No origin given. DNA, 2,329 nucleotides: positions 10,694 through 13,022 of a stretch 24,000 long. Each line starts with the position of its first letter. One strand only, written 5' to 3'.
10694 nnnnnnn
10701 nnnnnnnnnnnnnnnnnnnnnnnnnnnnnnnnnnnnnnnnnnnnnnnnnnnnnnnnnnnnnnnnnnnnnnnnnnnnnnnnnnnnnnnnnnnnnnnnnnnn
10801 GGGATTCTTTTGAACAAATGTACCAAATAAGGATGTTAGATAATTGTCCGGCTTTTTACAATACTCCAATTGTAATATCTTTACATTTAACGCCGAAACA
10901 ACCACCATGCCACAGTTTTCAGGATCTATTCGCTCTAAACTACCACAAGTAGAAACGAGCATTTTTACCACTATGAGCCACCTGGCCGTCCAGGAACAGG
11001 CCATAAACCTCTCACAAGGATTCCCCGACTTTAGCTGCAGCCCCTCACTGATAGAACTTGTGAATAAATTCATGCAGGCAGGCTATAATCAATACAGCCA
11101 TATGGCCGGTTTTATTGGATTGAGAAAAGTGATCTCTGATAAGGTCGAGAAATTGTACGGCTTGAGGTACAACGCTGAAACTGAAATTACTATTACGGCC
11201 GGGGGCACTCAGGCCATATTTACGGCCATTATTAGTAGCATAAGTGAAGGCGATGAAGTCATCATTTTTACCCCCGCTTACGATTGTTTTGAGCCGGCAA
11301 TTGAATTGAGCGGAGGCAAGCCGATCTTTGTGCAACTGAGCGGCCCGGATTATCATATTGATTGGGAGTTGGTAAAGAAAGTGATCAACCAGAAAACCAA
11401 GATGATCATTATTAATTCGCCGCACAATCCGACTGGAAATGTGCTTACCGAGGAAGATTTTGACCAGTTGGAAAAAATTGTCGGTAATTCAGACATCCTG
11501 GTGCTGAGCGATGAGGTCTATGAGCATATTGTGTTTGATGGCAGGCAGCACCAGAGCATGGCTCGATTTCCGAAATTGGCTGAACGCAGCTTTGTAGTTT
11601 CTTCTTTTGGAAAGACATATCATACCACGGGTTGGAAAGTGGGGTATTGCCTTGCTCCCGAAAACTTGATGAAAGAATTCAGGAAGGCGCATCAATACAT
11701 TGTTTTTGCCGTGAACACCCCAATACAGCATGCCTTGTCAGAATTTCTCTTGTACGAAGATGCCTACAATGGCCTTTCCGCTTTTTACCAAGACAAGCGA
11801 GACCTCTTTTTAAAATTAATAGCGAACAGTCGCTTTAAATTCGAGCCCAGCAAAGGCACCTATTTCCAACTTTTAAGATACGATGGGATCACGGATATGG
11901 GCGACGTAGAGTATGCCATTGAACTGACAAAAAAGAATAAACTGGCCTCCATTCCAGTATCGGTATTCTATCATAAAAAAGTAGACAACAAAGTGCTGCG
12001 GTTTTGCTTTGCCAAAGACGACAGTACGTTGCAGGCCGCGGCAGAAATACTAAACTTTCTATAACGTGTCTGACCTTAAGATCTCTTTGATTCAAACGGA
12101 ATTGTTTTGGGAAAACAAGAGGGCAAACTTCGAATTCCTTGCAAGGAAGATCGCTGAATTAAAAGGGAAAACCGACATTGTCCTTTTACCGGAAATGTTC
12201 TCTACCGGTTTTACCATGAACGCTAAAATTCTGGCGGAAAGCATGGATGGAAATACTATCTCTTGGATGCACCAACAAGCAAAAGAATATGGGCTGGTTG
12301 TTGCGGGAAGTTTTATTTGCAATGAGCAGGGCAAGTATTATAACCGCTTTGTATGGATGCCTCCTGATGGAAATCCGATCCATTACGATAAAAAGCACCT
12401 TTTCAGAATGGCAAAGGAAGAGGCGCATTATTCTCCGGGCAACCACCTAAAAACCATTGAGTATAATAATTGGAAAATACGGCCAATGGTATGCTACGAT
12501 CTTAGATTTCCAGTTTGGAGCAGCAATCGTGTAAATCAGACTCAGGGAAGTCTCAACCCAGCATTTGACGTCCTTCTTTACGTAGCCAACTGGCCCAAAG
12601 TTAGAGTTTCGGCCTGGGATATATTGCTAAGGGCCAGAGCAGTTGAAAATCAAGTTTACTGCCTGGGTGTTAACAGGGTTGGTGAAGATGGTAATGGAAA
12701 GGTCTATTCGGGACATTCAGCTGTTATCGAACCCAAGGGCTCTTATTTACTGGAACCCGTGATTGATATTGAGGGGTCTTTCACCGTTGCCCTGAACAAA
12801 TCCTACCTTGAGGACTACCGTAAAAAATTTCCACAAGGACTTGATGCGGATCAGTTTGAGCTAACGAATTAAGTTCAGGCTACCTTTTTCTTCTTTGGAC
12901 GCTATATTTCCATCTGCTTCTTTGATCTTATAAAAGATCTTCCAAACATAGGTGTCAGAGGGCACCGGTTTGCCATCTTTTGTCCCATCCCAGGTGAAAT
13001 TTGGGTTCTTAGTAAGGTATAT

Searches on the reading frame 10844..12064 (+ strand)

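Call 10: search_protein_families(library=ncbifam, proteins=[window:10844-12064:+], max_evalue=0.001)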
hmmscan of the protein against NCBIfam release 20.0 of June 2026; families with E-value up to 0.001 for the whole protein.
window:10844-12064:+ (406 aa): 87 families (the best 25 are shown)
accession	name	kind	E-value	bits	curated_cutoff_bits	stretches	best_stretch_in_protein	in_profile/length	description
NF006569.0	PRK09082.1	subfamily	1.5e-169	564.2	420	1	28-404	7-384/386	methionine aminotransferase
NF009079.0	PRK12414.1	subfamily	1e-143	479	481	1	28-403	6-381/384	methionine aminotransferase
NF006488.0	PRK08912.1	equivalog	3.4e-107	358.7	498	1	34-403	9-380/387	aminotransferase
NF005855.0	PRK07777.1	equivalog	1.7e-103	347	553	1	31-404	8-385/391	pyridoxal phosphate-dependent aminotransferase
NF041091.1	asp_aminotase_Arch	equivalog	1.3e-72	244.8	550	1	51-403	27-371/376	aspartate aminotransferase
NF041364.1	GntC_guanitoxin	equivalog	5.2e-70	236.1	415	1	54-401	1-351/356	guanitoxin biosynthesis PLP-dependent (S)-gamma-hydroxy-L-arginine cyclodehydratase GntC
NF005817.0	PRK07683.1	equivalog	1.6e-69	234.4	575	1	29-401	5-375/387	aminotransferase A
NF005816.0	PRK07682.1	equivalog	2.7e-59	200.7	620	1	48-391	25-367/390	aminotransferase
NF005588.0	PRK07309.1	equivalog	2.2e-58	198.1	576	1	51-402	30-381/391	pyridoxal phosphate-dependent aminotransferase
NF004975.0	PRK06348.1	equivalog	2.4e-55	188.1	549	1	32-401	9-377/384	pyridoxal phosphate-dependent aminotransferase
NF004770.0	PRK06108.1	subfamily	9.1e-54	182.8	422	1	31-403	15-388/396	pyridoxal phosphate-dependent aminotransferase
NF006229.0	PRK08361.1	equivalog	1.5e-52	178.9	624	1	50-400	32-381/391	aspartate aminotransferase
NF004621.0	PRK05957.1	equivalog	8.7e-50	169.6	498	1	29-389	4-364/389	pyridoxal phosphate-dependent aminotransferase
NF004769.0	PRK06107.1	equivalog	3.6e-46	157.7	617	1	51-327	33-312/402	aspartate transaminase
NF005744.0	PRK07568.1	subfamily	2.1e-42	145.3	389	1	54-404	33-387/398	pyridoxal phosphate-dependent aminotransferase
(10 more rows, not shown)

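Call 11: search_protein_families(library=pfam, proteins=[window:10844-12064:+], max_evalue=0.001)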
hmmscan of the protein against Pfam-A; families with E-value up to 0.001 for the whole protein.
window:10844-12064:+ (406 aa): 4 families
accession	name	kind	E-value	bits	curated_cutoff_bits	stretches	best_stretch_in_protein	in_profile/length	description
PF00155.27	Aminotran_1_2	-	3.8e-52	178.1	19.7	1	53-402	3-360/361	Aminotransferase class I and II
PF01041.23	DegT_DnrJ_EryC1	-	2.4e-09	37.3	19.8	1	118-223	45-145/360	DegT/DnrJ/EryC1/StrS aminotransferase family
PF01053.26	Cys_Met_Meta_PP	-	2.9e-08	33.1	27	1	113-225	68-175/381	Cys/Met metabolism PLP-dependent enzyme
PF00266.25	Aminotran_5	-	2.8e-07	30.3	21.5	1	100-225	51-177/371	Aminotransferase class-V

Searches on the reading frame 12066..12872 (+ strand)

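Call 10: search_protein_families(library=ncbifam, proteins=[window:12066-12872:+], max_evalue=0.001)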
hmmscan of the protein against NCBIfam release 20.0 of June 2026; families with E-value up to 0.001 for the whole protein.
window:12066-12872:+ (268 aa): 8 families
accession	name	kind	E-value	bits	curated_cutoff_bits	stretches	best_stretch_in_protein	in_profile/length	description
NF007757.0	PRK10438.1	equivalog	2.2e-75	253.2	249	1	1-266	1-255/256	amidohydrolase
NF040852.1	nitrile_Arch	equivalog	4.6e-19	68.6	500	1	19-242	16-234/262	nitrilase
NF033621.1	de_GSH_amidase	exception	3.4e-17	62.7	355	1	33-256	29-248/260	deaminated glutathione amidase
NF043013.1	DeGluthAmidYersProt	equivalog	6e-15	55.1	500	1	15-255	14-262/278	deaminated glutathione amidase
TIGR03381.1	agmatine_aguB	equivalog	6.5e-12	45.4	410.25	1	5-232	2-242/279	N-carbamoylputrescine amidase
NF010588.0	PRK13981.1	equivalog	8.8e-10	37.6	479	1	3-229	4-230/546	NAD+ synthase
TIGR00546.1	lnt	equivalog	1.2e-07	31.3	132.9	0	112-204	292-382/395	apolipoprotein N-acyltransferase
NF009803.0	PRK13287.1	equivalog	0.00059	18.7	406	1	33-229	50-243/333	formamidase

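Call 11: search_protein_families(library=pfam, proteins=[window:12066-12872:+], max_evalue=0.001)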
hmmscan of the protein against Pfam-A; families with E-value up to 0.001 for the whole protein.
window:12066-12872:+ (268 aa): 1 family
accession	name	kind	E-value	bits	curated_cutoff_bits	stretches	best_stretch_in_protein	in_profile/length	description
PF00795.27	CN_hydrolase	-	2.9e-33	115.7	23.2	1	5-252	1-255/256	Carbon-nitrogen hydrolase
